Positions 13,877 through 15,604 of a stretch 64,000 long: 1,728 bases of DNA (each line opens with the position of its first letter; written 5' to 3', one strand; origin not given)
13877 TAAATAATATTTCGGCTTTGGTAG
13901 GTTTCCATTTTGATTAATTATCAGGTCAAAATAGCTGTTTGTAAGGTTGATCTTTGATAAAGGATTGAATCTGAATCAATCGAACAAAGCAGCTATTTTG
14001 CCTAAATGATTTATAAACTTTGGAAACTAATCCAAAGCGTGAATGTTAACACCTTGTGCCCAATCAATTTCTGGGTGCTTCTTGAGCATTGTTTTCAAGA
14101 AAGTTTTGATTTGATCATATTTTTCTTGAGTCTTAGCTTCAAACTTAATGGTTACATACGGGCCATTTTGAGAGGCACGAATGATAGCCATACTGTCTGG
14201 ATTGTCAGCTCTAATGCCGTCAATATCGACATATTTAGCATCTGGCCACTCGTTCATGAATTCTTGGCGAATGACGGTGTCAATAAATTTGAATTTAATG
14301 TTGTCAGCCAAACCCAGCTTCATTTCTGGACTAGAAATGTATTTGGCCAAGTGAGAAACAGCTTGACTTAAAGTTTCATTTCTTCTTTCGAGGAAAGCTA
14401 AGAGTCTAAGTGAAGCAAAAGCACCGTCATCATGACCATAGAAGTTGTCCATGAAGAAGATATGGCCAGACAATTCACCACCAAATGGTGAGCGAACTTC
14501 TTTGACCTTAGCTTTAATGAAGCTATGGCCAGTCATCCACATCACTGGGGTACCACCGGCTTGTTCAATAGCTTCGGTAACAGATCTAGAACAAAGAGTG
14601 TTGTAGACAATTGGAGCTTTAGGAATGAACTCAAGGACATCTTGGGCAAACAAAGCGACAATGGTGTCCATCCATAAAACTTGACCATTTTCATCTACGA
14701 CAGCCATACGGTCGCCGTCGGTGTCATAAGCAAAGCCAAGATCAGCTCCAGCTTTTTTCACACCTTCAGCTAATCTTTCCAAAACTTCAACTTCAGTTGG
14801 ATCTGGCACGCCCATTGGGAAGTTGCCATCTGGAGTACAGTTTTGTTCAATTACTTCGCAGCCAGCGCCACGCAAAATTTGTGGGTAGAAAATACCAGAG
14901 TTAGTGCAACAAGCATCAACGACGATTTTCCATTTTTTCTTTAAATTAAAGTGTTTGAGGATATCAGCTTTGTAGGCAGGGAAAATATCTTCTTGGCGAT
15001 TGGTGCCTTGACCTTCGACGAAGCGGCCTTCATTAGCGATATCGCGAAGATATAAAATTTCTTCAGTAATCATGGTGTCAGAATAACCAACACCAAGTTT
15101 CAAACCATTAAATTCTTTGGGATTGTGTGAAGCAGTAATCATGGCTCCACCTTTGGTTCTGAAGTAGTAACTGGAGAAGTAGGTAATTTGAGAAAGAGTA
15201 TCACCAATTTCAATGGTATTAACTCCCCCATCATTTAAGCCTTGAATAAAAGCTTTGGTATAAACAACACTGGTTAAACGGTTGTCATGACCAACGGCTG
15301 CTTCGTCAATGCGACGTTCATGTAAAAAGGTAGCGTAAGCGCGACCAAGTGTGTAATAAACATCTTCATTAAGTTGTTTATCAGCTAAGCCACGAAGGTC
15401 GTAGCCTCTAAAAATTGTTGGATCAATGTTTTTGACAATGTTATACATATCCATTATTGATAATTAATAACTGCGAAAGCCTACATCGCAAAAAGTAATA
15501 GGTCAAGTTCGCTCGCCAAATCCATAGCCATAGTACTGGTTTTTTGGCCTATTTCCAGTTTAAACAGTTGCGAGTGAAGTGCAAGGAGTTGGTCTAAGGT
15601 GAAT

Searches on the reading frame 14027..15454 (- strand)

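Call 13: search_protein_families(library=pfam, proteins=[window:14027-15454:-], max_evalue=0.001)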
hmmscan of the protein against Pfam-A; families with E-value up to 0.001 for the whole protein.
window:14027-15454:- (475 aa): 3 families
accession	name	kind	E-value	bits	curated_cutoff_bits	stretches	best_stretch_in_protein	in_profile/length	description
PF02879.22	PGM_PMM_II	-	5.3e-24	85.2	29.3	1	164-257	6-103/103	Phosphoglucomutase/phosphomannomutase, alpha/beta/alpha domain II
PF02878.22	PGM_PMM_I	-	1.7e-23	83.2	22.5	1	14-124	3-115/138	Phosphoglucomutase/phosphomannomutase, alpha/beta/alpha domain I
PF02880.22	PGM_PMM_III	-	1.5e-20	73.9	20.7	1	263-372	3-115/115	Phosphoglucomutase/phosphomannomutase, alpha/beta/alpha domain III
